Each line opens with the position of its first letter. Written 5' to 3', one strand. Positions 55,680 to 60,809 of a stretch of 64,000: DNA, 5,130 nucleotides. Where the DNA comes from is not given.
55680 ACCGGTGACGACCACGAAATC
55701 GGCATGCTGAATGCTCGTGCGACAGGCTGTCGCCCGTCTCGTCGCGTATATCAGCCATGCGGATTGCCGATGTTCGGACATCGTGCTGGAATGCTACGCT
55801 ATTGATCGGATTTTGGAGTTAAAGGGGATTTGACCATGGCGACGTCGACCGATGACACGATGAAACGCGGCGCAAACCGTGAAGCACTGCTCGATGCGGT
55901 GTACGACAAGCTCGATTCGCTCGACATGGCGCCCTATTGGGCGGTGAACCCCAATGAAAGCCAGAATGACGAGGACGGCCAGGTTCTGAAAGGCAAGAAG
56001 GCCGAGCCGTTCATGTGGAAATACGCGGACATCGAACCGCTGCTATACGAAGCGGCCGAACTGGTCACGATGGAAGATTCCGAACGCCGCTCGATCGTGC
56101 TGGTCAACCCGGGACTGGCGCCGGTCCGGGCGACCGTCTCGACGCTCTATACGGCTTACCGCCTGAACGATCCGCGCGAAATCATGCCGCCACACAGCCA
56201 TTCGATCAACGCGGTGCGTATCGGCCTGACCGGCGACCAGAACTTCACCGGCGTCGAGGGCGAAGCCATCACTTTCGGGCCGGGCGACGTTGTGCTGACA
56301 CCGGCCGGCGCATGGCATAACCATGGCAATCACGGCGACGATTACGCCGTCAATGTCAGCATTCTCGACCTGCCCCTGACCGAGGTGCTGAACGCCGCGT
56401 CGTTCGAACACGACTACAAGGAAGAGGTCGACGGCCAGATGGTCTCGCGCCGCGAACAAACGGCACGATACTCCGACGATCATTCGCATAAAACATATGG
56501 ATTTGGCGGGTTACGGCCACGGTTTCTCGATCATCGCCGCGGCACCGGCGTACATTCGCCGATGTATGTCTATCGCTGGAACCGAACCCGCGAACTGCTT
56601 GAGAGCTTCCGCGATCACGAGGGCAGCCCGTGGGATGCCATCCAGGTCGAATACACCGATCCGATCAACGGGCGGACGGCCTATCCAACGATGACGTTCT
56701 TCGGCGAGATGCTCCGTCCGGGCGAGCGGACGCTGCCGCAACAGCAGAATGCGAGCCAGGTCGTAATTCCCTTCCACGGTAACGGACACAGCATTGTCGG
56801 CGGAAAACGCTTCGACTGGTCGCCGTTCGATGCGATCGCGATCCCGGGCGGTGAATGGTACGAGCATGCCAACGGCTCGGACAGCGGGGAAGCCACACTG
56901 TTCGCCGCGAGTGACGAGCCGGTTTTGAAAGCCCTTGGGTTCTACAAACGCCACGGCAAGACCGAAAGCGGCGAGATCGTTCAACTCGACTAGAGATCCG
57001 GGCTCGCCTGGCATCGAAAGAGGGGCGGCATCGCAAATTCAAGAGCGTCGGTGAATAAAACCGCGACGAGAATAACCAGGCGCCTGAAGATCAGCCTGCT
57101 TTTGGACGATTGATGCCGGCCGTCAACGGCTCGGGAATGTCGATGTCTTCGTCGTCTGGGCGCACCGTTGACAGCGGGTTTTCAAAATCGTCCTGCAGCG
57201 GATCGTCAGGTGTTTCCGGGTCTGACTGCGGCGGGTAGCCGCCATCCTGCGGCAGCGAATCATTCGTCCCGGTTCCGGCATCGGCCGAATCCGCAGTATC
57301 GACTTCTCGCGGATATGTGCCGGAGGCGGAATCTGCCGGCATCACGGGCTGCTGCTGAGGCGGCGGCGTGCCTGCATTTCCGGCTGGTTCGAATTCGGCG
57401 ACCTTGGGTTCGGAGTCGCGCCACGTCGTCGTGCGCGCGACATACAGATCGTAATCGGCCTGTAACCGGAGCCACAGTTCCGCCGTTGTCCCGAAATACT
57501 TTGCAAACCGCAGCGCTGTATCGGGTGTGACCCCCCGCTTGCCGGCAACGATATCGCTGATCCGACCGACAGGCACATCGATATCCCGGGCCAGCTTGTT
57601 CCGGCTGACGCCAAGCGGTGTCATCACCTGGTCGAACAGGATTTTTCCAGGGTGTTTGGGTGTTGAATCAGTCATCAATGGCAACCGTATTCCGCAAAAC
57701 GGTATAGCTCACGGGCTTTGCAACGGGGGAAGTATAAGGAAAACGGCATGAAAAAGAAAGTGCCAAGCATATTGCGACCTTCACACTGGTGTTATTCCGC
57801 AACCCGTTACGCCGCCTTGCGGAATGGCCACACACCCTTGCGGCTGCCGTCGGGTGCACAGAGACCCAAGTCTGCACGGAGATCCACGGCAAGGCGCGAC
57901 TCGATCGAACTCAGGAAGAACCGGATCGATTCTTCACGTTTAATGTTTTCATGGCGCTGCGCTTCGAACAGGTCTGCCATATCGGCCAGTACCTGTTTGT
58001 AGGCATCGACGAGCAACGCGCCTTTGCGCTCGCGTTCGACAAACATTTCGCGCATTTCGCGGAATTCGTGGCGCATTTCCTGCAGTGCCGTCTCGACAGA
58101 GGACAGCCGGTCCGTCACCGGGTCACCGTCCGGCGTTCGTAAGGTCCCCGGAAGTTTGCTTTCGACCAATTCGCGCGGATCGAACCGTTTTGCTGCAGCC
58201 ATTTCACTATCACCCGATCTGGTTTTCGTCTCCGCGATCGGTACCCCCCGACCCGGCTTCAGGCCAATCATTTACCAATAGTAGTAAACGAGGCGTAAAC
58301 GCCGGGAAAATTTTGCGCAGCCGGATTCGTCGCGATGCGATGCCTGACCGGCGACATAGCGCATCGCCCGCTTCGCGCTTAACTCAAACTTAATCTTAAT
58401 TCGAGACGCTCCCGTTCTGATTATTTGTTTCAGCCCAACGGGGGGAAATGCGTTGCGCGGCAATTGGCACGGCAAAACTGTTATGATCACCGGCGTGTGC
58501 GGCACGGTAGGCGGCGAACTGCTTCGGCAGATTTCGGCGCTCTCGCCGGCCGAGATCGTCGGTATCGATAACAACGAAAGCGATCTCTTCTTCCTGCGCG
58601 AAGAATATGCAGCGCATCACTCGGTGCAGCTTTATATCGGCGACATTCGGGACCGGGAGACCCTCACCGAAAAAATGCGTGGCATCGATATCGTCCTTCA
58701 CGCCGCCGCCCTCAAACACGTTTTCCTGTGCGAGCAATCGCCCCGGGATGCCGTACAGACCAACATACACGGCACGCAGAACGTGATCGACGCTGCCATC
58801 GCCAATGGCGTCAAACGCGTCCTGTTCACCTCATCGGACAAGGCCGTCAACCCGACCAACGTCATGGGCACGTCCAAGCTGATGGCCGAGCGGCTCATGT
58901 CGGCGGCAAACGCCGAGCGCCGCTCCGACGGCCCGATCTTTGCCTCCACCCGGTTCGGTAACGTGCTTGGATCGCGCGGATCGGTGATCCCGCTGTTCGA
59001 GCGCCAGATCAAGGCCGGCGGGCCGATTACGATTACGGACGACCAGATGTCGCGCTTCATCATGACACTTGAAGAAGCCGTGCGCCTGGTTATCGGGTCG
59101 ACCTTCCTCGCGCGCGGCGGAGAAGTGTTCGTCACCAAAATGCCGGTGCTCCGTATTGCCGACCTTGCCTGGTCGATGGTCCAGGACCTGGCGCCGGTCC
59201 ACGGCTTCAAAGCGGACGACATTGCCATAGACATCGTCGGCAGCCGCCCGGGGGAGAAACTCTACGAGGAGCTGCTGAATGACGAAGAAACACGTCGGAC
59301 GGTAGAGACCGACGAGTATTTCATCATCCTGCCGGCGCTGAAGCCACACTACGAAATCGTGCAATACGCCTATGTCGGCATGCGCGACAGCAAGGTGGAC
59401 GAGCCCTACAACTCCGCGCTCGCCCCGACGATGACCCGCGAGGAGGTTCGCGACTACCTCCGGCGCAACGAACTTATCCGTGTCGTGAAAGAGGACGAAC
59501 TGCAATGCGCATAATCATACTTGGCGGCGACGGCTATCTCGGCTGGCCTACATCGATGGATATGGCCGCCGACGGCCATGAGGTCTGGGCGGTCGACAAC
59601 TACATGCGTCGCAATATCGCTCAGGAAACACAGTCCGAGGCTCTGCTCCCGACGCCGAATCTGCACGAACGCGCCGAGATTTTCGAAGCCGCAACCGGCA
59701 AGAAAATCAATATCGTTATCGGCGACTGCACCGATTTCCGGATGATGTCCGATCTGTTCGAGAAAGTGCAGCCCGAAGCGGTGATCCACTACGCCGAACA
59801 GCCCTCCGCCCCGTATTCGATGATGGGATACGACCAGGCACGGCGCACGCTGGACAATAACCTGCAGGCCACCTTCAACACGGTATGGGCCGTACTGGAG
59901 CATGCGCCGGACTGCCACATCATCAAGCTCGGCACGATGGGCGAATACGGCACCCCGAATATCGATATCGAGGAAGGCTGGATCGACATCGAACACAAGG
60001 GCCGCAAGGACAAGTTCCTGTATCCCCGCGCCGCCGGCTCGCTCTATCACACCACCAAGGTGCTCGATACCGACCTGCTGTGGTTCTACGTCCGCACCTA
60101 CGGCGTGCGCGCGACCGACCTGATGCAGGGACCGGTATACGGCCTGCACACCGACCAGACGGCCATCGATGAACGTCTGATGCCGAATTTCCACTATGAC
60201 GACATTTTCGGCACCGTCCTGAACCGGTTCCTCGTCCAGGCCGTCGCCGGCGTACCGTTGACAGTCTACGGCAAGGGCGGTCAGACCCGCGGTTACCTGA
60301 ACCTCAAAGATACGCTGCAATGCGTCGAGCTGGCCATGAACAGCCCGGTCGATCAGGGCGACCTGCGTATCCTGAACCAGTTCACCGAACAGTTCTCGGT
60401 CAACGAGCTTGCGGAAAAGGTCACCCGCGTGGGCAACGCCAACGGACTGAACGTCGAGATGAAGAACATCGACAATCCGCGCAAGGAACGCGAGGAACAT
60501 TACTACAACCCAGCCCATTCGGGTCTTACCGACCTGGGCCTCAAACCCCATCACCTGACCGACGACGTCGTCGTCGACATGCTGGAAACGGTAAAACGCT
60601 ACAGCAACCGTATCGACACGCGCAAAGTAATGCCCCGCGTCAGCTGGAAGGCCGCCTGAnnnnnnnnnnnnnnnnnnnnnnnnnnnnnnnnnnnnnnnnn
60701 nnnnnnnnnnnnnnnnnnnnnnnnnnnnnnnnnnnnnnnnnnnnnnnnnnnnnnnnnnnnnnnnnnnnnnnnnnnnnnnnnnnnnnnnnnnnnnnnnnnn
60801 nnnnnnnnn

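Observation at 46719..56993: TetR-linked catabolic/uptake cluster of unknown substrate with an unusual enzyme mix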

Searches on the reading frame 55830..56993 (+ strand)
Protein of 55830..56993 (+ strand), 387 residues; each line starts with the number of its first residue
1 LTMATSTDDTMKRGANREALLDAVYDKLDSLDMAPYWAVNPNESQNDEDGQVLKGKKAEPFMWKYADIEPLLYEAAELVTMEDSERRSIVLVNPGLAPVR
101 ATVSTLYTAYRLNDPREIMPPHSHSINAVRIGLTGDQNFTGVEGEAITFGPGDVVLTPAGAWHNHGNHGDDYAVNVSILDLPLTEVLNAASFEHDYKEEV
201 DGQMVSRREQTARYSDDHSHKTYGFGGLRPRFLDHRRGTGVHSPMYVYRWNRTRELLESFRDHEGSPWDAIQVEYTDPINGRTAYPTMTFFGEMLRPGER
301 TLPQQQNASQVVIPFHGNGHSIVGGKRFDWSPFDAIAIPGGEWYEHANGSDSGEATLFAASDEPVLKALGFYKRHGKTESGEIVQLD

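Call 4: search_protein_families(library=pfam, proteins=[window:55830-56993:+])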
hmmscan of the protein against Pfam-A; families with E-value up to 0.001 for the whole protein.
window:55830-56993:+ (387 aa): 1 family
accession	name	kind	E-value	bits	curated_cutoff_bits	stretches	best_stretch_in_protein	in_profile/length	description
PF07883.17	Cupin_2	-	1.6e-17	63.4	27.2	2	115-174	7-65/70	Cupin domain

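Call 5: search_protein_families(library=ncbifam, proteins=[window:55830-56993:+])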
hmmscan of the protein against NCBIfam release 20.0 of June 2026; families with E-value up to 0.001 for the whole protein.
window:55830-56993:+ (387 aa): 2 families
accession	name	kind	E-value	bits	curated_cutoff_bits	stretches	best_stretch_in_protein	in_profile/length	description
NF049978.1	AminoSalDhMabB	equivalog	2.4e-61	208.1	650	1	57-379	31-338/351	5-aminosalicylate 1,2-dioxygenase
TIGR02272.1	gentisate_1_2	equivalog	3.6e-58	197.1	442.1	1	22-373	4-333/336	gentisate 1,2-dioxygenase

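Call 29: search_solved_structures(query=window:55830-56993:+, max_evalue=0.001)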
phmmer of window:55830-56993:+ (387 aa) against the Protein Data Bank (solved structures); distinct sequences matched with E-value up to 0.001: 8.
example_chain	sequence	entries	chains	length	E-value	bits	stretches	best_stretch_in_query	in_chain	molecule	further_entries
3bu7_A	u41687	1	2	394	4.3e-50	174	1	7-381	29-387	Gentisate 1,2-dioxygenase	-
2d40_A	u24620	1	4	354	2.8e-46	161.5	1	58-373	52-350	putative gentisate 1,2-dioxygenase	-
4fag_A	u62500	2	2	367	2e-29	106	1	55-373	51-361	Gentisate 1,2-dioxygenase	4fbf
3nst_A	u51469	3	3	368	2.6e-29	105.6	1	55-373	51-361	Gentisate 1,2-dioxygenase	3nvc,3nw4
2phd_A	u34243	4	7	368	9.3e-29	103.8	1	55-373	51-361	Gentisate 1,2-dioxygenase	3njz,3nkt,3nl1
4fah_A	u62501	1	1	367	2e-28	102.7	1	55-373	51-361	Gentisate 1,2-dioxygenase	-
8ch4_A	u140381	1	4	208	9.5e-06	28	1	58-199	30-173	5-nitrosalicylic acid 1,2-dioxygenase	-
3jzv_A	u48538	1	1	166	3.9e-05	26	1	248-353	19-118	uncharacterized protein Rru_A2000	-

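Call 76: search_solved_structures(query=window:55830-56993:+, max_evalue=1e-20, show_alignments=5)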
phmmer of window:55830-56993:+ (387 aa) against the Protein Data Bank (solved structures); distinct sequences matched with E-value up to 1e-20: 6.
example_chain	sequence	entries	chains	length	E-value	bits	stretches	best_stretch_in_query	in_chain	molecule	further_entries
3bu7_A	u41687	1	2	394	4.3e-50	174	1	7-381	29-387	Gentisate 1,2-dioxygenase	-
2d40_A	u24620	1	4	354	2.8e-46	161.5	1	58-373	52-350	putative gentisate 1,2-dioxygenase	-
4fag_A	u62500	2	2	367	2e-29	106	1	55-373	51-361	Gentisate 1,2-dioxygenase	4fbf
3nst_A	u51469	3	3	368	2.6e-29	105.6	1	55-373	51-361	Gentisate 1,2-dioxygenase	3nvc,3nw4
2phd_A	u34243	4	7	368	9.3e-29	103.8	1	55-373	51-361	Gentisate 1,2-dioxygenase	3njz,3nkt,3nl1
4fah_A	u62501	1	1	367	2e-28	102.7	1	55-373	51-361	Gentisate 1,2-dioxygenase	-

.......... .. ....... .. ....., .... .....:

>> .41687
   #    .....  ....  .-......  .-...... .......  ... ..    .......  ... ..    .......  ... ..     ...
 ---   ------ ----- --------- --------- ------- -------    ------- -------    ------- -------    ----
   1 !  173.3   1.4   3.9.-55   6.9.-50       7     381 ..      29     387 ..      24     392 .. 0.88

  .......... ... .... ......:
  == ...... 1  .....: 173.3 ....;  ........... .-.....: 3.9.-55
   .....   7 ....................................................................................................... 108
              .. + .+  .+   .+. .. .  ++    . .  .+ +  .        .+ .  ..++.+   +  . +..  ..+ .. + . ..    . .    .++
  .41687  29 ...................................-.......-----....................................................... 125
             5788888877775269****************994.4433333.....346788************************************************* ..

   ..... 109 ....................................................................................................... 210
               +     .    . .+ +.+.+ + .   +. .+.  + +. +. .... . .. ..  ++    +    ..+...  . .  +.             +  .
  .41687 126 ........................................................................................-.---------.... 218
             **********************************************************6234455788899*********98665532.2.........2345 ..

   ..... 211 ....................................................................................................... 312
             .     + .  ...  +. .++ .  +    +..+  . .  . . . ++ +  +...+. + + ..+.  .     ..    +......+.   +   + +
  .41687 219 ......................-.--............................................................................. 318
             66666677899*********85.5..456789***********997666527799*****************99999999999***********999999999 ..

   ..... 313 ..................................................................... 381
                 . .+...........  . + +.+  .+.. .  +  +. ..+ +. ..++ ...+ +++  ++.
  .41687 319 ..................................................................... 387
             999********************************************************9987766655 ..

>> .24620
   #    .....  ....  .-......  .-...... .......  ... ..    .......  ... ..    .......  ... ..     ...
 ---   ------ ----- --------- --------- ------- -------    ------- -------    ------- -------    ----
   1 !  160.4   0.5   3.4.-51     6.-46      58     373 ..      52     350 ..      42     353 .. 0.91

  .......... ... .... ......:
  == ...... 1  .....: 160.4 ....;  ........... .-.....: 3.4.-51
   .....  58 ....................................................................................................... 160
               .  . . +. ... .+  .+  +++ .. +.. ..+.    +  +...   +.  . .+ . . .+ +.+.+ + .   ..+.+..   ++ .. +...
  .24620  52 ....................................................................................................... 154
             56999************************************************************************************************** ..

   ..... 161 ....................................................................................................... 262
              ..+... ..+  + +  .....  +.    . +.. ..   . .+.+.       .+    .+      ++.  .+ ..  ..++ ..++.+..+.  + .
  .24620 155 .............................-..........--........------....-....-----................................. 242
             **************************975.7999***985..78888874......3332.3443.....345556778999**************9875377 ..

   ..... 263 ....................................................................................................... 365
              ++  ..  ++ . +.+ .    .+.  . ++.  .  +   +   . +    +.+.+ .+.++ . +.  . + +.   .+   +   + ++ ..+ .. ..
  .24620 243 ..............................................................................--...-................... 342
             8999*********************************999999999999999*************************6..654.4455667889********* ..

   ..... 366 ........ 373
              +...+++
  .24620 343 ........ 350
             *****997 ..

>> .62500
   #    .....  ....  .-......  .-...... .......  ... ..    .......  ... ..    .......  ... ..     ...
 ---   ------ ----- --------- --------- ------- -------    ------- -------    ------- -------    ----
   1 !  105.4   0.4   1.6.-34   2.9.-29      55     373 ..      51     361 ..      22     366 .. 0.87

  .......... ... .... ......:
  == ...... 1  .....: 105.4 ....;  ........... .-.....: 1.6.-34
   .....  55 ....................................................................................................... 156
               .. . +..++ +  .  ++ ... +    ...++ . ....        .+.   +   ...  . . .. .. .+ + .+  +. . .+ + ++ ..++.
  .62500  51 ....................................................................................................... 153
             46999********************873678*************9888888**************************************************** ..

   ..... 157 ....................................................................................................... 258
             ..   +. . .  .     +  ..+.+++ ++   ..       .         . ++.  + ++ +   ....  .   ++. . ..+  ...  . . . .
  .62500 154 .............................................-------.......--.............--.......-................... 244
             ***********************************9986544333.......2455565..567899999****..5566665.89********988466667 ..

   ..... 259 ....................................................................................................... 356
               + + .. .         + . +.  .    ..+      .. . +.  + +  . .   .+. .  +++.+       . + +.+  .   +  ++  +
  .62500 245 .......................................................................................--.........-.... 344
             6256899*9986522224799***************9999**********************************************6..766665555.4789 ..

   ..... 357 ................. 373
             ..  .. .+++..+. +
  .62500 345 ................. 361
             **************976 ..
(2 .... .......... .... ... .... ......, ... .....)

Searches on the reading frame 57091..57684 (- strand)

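Call 63: search_protein_families(library=ncbifam, proteins=[window:57091-57684:-], max_evalue=0.00001)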
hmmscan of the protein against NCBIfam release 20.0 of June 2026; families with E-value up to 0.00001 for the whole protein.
window:57091-57684:- (197 aa): 1 family
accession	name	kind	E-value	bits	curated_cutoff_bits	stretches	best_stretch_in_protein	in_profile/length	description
TIGR02607.1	antidote_HigA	equivalog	1.8e-26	91.8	47.7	1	8-85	3-80/81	HigA family addiction module antitoxin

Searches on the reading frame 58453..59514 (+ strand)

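Call 63: search_protein_families(library=ncbifam, proteins=[window:58453-59514:+], max_evalue=0.00001)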
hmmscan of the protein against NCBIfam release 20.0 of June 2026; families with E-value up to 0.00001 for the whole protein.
window:58453-59514:+ (353 aa): 16 families
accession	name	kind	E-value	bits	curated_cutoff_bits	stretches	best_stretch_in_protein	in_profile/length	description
TIGR03589.1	PseB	equivalog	7.9e-82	274.8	407.75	1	6-301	3-288/324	UDP-N-acetylglucosamine 4,6-dehydratase (inverting)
TIGR04130.1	FnlA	equivalog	3.3e-73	246.5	730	1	6-346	3-335/337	UDP-N-acetylglucosamine 4,6-dehydratase/5-epimerase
TIGR03466.1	HpnA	hypoth_equivalog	1.4e-16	60.4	367.65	1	9-133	2-118/327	hopanoid-associated sugar epimerase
TIGR04180.1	EDH_00030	hypoth_equivalog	2.1e-16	59.9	475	1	10-129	1-122/297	NAD-dependent 4,6-dehydratase LegB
TIGR01179.1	galE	equivalog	3.3e-14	52.5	262.3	1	10-173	2-178/332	UDP-glucose 4-epimerase GalE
NF041293.1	G6PDh_Azf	equivalog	1.6e-13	50.7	400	1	8-134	3-121/252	NAD-dependent glucose-6-phosphate dehydrogenase Azf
TIGR02622.1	CDP_4_6_dhtase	equivalog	6e-12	45.3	278.45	1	5-133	2-134/352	CDP-glucose 4,6-dehydratase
NF042423.1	oxyalk_red_Shew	equivalog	1.3e-10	40.9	580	1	8-128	9-118/331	2-alkyl-3-oxoalkanoate reductase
NF042422.1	oxyalk_red_OleD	equivalog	5.7e-10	39.1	580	1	10-130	3-112/329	2-alkyl-3-oxoalkanoate reductase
TIGR01214.1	rmlD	equivalog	6.3e-10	38.6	224.05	1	9-154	1-140/285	dTDP-4-dehydrorhamnose reductase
NF007956.0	PRK10675.1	subfamily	4.3e-09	36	394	1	9-129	2-125/338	UDP-glucose 4-epimerase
NF052578.1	StrlDmthSdmBMthl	equivalog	8.4e-09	35.6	600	1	9-139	2-123/328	sterol demethylase protein SdmB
TIGR01181.1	dTDP_gluc_dehyt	equivalog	3.1e-08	33.1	365.1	1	10-129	2-126/321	dTDP-glucose 4,6-dehydratase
NF004520.0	PRK05865.1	equivalog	5.9e-08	31.1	1509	1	10-134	3-109/854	sugar epimerase family protein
TIGR02197.1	heptose_epim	equivalog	2.7e-07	30.1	274.6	1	10-175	1-174/316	ADP-glyceromanno-heptose 6-epimerase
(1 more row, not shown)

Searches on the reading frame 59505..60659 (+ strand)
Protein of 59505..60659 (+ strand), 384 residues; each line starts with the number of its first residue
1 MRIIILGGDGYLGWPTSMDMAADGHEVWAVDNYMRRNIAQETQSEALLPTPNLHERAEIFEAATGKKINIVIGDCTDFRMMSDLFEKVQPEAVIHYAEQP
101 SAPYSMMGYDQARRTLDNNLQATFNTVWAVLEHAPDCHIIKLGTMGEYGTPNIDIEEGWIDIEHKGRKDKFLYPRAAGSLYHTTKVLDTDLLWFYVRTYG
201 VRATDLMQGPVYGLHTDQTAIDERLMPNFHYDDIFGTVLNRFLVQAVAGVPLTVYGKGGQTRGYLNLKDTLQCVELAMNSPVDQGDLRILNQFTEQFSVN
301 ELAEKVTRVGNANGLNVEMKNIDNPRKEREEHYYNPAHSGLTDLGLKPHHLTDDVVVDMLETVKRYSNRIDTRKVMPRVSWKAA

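Call 63: search_protein_families(library=ncbifam, proteins=[window:59505-60659:+], max_evalue=0.00001)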
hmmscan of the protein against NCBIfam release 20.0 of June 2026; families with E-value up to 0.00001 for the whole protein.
window:59505-60659:+ (384 aa): 3 families
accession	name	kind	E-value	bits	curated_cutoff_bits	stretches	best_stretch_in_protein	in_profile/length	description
NF041015.1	UDPsulfquin_syn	equivalog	6.8e-138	459.8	575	1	1-382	1-384/384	UDP-sulfoquinovose synthase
TIGR01181.1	dTDP_gluc_dehyt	equivalog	1.5e-10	40.6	365.1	1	61-287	45-240/321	dTDP-glucose 4,6-dehydratase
TIGR01179.1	galE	equivalog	1.1e-09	37.6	262.3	1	2-149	1-126/332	UDP-glucose 4-epimerase GalE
